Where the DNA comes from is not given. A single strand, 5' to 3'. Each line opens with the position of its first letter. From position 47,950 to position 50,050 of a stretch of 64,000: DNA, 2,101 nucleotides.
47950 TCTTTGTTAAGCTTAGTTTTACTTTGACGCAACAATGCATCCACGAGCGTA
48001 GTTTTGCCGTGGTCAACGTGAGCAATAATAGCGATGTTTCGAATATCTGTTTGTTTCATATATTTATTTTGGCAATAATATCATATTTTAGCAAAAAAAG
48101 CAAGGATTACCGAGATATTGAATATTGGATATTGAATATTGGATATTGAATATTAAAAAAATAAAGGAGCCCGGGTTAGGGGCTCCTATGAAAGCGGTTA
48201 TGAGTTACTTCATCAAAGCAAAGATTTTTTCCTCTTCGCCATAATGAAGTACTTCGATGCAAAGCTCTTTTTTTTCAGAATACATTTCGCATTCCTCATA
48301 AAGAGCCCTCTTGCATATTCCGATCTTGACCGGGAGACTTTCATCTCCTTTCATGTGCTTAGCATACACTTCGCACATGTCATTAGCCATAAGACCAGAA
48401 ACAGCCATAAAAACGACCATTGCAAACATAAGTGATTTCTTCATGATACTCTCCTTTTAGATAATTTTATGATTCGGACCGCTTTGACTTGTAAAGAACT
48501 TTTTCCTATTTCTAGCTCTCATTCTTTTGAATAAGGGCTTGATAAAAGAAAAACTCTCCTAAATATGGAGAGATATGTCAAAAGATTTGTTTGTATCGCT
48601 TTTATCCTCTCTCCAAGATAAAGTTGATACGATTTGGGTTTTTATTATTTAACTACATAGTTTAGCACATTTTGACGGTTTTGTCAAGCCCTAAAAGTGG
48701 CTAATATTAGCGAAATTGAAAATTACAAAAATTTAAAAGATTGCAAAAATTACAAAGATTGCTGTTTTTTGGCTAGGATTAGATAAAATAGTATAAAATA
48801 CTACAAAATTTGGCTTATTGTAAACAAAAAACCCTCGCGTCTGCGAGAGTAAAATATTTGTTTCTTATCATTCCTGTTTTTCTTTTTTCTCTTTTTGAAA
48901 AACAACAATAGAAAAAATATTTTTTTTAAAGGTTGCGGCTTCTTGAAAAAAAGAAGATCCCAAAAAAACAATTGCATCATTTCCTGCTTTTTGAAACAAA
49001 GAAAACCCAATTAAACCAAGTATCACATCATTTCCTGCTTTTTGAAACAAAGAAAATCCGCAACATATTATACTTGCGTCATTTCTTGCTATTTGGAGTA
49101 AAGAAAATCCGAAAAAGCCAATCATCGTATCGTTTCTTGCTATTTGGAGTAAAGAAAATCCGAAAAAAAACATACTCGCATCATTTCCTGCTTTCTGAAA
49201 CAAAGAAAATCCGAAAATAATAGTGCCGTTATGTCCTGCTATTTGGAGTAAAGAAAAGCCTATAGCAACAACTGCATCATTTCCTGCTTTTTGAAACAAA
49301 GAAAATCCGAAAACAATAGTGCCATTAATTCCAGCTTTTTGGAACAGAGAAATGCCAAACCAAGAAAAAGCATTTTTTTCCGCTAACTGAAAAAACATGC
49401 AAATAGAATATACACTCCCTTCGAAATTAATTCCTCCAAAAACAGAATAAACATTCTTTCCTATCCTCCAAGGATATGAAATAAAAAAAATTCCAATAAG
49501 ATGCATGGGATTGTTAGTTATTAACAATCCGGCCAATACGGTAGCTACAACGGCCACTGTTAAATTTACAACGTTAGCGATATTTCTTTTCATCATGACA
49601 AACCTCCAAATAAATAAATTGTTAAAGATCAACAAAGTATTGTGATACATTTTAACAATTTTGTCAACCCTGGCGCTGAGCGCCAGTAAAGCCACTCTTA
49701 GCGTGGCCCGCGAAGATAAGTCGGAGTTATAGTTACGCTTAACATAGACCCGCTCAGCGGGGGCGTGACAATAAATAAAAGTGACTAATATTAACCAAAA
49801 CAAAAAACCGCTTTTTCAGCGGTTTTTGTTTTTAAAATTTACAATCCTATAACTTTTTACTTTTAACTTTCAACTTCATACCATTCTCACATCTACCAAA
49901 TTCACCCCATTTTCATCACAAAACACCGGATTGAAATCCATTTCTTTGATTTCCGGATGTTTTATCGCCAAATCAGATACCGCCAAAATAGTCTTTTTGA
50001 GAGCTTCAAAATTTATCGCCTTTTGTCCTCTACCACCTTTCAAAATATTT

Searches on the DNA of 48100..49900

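Call 16: search_rna_families(source=window, start=48100, end=49900, threshold=evalue, max_evalue=10)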
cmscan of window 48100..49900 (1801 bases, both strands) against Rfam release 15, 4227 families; matches with E-value up to 10: 29.
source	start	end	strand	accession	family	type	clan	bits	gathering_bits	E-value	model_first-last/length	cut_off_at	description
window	49730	49833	+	RF02713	MCS4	Gene; sRNA;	-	25.4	56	0.63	1-123/123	no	Mycoplasma sRNA MCS4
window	48823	48933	-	RF01859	Phe_leader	Cis-reg; leader;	-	25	55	0.21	1-125/125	no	Phenylalanine leader peptide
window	49776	49834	-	RF02351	psRNA14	Gene; sRNA;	-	22.5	60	0.77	1-84/84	no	Proteobacteria sRNA psRNA14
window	49798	49856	-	RF02891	AgrB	Gene; antisense;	-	22.3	40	0.75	1-84/84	no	ArsR-gov region gene B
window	48888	48996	+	RF02402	Afu_263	Gene; snRNA; snoRNA; CD-box;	CL00070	22.2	60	3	1-96/96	no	A. fumigatus snoRNA Afu_263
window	49797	49853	-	RF02495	ohsC_RNA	Gene; antitoxin;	-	22.1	50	2.1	1-77/77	no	Oppression of Hydrophobic ORF by sRNA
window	49772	49832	-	RF02900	AaHKsRNA82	Gene; sRNA;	-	21.9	51.4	2.5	1-81/81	no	Aggregatibacter sRNA 82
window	49726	49832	+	RF02859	Arrc11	Gene; sRNA;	-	21.8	52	0.97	19-124/175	no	Actinobacillus sRNA 11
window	49804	49853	-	RF02844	RefA9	Gene; antisense;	-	21.4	49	2.5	1-64/64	no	Enterococcus sRNA A9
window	48859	48970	-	RF01005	MIR530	Gene; miRNA;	-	21.2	85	0.49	33-142/172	no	MIR530 microRNA precursor family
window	49799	49837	-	RF00125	IS128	Gene; sRNA;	-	20.9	80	0.18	157-198/209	no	IS128 RNA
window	49770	49826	+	RF02844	RefA9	Gene; antisense;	-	20.7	49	3.6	1-64/64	no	Enterococcus sRNA A9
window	49294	49400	-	RF02943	Bacteroidales-2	Gene; sRNA;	-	20.6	204.3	0.0091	1-392/392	no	Bacteroidales-2 RNA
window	49774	49858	-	RF01770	rimP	Cis-reg; leader;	-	20.3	47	2.6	1-102/102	no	Gammaprotebacteria rimP leader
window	49802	49830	+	RF02054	STnc420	Gene; sRNA;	-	20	70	0.99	26-54/58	no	Salmonella enterica sRNA STnc420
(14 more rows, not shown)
